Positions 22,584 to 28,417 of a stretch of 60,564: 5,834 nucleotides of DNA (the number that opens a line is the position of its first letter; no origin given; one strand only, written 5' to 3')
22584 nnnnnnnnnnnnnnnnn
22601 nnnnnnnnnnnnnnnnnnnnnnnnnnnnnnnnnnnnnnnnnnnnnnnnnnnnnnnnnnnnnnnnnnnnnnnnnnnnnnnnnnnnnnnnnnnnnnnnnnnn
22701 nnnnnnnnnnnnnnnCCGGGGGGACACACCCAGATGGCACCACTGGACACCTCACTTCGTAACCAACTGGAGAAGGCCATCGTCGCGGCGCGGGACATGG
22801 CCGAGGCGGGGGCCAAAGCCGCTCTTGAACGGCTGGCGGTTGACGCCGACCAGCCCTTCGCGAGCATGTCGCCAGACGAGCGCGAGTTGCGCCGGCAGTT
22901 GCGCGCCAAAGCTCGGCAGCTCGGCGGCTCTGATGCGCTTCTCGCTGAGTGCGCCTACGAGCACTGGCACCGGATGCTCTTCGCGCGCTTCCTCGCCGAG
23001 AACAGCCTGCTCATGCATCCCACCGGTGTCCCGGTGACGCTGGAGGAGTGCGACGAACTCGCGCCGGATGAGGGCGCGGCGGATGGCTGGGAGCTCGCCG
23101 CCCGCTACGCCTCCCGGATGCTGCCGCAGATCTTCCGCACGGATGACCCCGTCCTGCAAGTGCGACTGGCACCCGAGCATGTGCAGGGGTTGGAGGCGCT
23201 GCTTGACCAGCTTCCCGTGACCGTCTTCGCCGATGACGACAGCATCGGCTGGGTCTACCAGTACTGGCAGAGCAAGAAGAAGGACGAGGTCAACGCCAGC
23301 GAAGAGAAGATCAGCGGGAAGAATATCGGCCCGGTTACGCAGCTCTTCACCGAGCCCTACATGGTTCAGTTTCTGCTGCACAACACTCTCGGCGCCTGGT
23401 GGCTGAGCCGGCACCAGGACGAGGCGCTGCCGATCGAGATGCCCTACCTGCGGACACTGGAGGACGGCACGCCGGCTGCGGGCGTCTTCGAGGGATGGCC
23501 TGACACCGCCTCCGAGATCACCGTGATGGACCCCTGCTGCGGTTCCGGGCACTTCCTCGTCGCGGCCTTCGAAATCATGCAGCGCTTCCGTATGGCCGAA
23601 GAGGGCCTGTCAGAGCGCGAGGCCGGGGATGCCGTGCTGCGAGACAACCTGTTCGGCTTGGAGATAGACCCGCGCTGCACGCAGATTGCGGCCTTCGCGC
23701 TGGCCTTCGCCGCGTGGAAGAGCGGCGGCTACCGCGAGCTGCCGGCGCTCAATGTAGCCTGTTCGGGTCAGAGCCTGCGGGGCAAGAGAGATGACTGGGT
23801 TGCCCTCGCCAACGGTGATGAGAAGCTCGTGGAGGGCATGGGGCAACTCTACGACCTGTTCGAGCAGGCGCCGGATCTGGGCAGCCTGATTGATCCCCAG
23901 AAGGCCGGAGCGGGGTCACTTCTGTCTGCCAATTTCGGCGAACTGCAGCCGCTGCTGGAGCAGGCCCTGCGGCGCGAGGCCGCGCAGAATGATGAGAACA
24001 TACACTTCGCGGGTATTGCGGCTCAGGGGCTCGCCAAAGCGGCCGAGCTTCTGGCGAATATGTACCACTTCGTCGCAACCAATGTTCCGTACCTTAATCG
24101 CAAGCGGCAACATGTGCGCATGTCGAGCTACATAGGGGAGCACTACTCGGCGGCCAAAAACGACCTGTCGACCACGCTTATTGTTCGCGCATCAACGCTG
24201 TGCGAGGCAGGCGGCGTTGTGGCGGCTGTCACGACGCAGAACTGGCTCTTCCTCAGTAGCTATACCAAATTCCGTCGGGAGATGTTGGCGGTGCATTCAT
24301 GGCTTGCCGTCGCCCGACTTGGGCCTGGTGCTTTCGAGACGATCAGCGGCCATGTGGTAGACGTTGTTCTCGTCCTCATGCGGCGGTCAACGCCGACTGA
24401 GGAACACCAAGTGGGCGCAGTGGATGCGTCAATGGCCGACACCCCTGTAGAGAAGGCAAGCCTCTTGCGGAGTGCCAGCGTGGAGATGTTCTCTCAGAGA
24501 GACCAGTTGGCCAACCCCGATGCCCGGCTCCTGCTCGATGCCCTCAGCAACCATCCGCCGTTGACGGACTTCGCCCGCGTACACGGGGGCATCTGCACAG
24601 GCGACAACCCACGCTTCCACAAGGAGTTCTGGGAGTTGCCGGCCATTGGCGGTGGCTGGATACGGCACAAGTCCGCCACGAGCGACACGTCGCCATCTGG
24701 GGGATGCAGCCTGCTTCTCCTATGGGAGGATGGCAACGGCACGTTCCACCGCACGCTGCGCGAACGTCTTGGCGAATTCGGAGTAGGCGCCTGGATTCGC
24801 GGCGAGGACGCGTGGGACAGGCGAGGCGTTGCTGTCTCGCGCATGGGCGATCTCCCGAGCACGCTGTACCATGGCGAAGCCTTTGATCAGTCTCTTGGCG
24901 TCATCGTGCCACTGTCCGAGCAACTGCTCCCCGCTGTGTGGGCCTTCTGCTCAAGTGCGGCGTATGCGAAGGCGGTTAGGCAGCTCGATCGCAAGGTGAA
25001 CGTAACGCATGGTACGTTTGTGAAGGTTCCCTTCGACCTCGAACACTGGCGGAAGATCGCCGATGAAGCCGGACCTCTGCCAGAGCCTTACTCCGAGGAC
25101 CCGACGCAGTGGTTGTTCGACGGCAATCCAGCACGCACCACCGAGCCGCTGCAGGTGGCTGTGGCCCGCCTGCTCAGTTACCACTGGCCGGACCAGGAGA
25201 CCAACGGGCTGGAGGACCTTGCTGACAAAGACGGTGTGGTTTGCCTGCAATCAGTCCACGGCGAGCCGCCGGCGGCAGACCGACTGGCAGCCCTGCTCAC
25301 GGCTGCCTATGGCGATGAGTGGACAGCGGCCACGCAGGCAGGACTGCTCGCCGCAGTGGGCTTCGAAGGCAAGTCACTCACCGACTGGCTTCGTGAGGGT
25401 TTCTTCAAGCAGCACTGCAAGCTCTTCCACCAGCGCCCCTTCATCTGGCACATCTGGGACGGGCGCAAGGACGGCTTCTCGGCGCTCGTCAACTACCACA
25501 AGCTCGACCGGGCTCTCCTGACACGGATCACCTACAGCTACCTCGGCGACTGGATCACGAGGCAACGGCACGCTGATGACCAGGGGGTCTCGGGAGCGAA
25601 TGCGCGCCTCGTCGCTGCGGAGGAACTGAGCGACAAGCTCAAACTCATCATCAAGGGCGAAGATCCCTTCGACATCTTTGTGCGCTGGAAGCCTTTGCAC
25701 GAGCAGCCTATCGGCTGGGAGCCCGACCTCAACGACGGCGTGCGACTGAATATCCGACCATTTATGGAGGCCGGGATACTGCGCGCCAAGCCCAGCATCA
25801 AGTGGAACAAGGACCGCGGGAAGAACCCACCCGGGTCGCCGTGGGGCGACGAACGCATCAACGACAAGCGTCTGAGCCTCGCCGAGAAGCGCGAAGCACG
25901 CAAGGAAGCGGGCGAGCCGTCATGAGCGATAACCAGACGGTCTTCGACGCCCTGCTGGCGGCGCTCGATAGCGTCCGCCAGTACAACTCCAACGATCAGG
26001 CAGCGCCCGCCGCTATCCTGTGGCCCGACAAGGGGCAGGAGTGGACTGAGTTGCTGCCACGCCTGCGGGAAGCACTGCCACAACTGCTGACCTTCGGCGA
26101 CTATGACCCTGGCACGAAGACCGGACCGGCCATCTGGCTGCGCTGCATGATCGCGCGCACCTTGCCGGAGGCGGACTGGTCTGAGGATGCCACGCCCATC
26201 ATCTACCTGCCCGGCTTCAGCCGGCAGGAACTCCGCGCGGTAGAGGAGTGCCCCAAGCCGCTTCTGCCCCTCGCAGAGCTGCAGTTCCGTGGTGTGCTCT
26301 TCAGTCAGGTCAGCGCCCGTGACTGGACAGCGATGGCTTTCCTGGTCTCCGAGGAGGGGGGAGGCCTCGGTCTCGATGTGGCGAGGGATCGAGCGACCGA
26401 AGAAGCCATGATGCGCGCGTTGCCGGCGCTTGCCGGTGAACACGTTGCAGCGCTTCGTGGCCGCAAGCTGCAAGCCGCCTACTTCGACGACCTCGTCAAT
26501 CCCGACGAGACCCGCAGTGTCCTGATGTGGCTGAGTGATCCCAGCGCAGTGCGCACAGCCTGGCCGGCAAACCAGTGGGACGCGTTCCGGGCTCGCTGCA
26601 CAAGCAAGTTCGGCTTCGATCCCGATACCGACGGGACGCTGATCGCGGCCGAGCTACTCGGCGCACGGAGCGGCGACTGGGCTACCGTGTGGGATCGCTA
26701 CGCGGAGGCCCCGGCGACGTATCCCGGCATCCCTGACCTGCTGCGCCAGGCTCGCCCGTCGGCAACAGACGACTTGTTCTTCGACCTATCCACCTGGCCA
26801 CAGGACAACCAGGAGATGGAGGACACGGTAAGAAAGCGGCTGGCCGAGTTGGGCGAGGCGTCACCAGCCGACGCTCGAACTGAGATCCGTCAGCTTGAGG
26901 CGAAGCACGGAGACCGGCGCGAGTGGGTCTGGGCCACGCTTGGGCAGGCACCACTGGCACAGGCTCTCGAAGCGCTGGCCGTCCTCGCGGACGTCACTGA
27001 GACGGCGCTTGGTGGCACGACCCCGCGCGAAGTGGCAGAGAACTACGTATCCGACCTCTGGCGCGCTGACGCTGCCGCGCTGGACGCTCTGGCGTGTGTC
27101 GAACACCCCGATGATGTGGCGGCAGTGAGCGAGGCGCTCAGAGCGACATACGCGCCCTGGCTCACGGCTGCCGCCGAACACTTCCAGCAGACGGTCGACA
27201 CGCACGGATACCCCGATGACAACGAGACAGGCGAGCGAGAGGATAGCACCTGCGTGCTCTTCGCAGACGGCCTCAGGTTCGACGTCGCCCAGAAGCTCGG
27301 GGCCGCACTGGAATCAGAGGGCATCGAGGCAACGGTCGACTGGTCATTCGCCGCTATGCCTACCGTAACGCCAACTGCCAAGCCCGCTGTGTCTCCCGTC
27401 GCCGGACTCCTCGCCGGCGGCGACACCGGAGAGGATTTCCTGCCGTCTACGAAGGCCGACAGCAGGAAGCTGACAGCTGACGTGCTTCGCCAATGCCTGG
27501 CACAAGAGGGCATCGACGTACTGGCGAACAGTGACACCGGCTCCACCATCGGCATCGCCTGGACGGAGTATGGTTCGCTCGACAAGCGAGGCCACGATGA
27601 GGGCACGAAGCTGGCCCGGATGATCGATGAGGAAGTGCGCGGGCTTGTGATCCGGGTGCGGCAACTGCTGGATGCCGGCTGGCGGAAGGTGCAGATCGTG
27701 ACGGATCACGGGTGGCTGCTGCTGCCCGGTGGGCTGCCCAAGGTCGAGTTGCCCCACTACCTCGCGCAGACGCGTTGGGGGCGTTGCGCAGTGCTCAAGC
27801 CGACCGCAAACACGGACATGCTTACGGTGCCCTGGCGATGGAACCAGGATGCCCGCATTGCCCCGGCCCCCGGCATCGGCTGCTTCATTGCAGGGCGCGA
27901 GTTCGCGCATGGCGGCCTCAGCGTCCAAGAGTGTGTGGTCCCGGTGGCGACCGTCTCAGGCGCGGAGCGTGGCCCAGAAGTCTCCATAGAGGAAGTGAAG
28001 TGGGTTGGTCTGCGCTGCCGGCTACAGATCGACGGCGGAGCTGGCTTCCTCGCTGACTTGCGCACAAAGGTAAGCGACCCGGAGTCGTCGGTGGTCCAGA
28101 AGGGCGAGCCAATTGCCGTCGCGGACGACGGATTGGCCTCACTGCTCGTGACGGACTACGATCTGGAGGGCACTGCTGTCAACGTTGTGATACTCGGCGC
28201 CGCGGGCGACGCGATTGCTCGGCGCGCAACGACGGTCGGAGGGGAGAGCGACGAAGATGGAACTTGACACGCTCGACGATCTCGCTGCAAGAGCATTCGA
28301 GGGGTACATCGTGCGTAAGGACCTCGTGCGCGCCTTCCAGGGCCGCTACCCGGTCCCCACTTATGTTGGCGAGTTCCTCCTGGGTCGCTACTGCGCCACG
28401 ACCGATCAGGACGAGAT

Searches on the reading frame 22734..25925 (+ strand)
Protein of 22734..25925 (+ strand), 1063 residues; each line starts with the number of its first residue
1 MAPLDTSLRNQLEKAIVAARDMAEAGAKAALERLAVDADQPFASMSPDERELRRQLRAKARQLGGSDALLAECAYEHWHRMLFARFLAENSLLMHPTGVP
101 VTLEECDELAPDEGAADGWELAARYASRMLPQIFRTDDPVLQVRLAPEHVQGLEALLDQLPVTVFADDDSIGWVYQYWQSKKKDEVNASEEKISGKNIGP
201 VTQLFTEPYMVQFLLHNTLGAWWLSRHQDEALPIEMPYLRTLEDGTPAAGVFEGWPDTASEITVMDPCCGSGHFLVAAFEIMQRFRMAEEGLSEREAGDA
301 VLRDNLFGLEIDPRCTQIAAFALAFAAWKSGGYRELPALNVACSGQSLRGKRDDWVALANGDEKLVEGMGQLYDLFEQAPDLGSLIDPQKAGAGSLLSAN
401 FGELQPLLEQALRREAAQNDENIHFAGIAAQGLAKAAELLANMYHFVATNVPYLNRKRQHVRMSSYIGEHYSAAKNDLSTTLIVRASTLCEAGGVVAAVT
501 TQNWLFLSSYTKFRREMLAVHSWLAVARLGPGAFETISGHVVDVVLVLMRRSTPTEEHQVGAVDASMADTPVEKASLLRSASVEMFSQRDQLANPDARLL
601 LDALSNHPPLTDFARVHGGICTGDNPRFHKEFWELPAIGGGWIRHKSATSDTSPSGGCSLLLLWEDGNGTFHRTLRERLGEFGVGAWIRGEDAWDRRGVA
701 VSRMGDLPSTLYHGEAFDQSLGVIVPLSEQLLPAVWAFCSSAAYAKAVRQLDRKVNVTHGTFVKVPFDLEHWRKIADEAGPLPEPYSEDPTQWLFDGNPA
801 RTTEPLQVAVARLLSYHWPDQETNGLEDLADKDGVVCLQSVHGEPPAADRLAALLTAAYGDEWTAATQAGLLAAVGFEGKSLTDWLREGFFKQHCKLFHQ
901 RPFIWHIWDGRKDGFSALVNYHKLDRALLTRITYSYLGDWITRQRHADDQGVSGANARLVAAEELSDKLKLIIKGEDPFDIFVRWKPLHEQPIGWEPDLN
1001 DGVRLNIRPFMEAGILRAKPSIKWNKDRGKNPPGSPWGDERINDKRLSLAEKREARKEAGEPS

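Call 6: search_protein_families(library=padloc, proteins=[window:22734-25925:+], max_evalue=0.001)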
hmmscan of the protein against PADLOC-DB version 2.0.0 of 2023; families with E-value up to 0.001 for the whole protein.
window:22734-25925:+ (1063 aa): 31 families (the best 25 are shown)
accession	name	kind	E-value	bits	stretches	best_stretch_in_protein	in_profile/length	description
PDLC02528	PglX|PglXI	-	0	1448.1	1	1-1060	1-1123/1125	PglX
PDLC02535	PglX|PglXI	-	1.1e-198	660.1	2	246-701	282-726/731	PglX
PDLC02534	PglX|PglXI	-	5.1e-118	392.5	1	704-1057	1-380/389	PglX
PDLC02521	PglX|PglXI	-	3.7e-101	337.8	2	127-636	165-684/1174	PglX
PDLC03600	REase_MTase_IIG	-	3.5e-86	288.2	2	125-635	160-697/1205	Type IIG restriction enzyme-methyltransferase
PDLC02525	PglX|PglXI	-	1.3e-69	233.4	1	156-560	183-572/607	PglX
PDLC02523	PglX|PglXI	-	3.9e-60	201.8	4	405-635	522-765/1428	PglX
PDLC02641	DrmMI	-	2.7e-56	189.2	2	163-551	198-587/1161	DrmMI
PDLC02524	PglX|PglXI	-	2e-45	153.5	2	260-634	124-492/722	PglX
PDLC02518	PglX|PglXI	-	5.3e-41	138.4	3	257-518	304-586/1412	PglX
PDLC02527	PglX|PglXI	-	6.3e-41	138.1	2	162-330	194-394/1332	PglX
PDLC02522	PglX|PglXI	-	1e-34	117.6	2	260-529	422-689/1218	PglX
PDLC02526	PglX|PglXI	-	1e-27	94.9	3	153-283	171-304/640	PglX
PDLC02517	PglX|PglXI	-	3.4e-25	86.6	2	436-546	7-117/707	PglX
PDLC02519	PglX|PglXI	-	3.8e-25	85.8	2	164-344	182-360/1241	PglX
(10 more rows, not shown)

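Call 7: search_protein_families(library=pfam, proteins=[window:22734-25925:+], max_evalue=0.001)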
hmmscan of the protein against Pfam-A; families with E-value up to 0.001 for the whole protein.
window:22734-25925:+ (1063 aa): 4 families
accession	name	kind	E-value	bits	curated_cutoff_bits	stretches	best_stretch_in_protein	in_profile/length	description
PF07669.17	Eco57I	-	1.9e-09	38.3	25.3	1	305-520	2-156/171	Eco57I restriction-modification methylase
PF20473.4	MmeI_Mtase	-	1.9e-08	34.3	27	1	260-329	19-88/259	MmeI, DNA-methyltransferase domain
PF02384.22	N6_Mtase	-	4.3e-08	33.3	20.4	0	258-322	44-96/311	N-6 DNA Methylase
PF01170.24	UPF0020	-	1.3e-05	25.4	22.3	0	261-320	29-93/197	RMKL-like, methyltransferase domain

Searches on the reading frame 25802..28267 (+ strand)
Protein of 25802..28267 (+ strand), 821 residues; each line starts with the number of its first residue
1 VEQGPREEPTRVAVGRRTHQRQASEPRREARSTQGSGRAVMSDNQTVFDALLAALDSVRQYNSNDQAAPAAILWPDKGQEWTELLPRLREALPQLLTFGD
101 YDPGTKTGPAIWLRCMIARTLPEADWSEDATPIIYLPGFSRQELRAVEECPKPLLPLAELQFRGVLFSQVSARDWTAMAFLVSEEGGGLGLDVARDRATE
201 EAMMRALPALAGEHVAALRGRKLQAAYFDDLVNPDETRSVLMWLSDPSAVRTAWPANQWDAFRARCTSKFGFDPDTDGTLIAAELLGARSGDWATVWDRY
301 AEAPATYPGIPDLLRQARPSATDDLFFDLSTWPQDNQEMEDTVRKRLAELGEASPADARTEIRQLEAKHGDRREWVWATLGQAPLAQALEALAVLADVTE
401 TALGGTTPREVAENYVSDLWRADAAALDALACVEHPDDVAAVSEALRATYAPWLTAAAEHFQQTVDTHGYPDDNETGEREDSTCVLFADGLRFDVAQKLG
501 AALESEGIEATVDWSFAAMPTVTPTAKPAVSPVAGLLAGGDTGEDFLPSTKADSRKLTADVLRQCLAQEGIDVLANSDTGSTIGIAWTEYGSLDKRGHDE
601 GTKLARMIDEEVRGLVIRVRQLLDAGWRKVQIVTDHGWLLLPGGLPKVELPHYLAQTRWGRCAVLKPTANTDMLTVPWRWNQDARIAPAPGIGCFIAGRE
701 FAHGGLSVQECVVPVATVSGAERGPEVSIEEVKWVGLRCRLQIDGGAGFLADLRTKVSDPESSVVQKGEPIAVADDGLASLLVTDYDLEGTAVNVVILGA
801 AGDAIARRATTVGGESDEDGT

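Call 6: search_protein_families(library=padloc, proteins=[window:25802-28267:+], max_evalue=0.001)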
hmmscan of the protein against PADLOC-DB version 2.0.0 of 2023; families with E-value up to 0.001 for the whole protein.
window:25802-28267:+ (821 aa): 8 families
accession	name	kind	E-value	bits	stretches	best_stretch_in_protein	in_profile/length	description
PDLC02566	PglZ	-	1.8e-295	980.1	1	45-814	3-773/774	PglZ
PDLC02561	PglZ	-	6e-12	42.5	1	481-726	463-724/840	PglZ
PDLC02548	PglZ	-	1.6e-09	34.7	1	434-534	421-534/961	PglZ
PDLC02564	PglZ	-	7.1e-07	26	0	697-721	703-727/855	PglZ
PDLC02545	PglZ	-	2.1e-05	21.2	1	452-718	376-635/750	PglZ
PDLC02563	PglZ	-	2.4e-05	20.8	0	477-534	447-505/831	PglZ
PDLC02547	PglZ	-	3.5e-05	20.2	0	698-725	710-737/855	PglZ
PDLC02559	PglZ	-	3.5e-05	20.2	1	481-719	474-735/860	PglZ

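Call 7: search_protein_families(library=pfam, proteins=[window:25802-28267:+], max_evalue=0.001)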
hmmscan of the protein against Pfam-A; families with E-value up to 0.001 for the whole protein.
window:25802-28267:+ (821 aa): 0 families
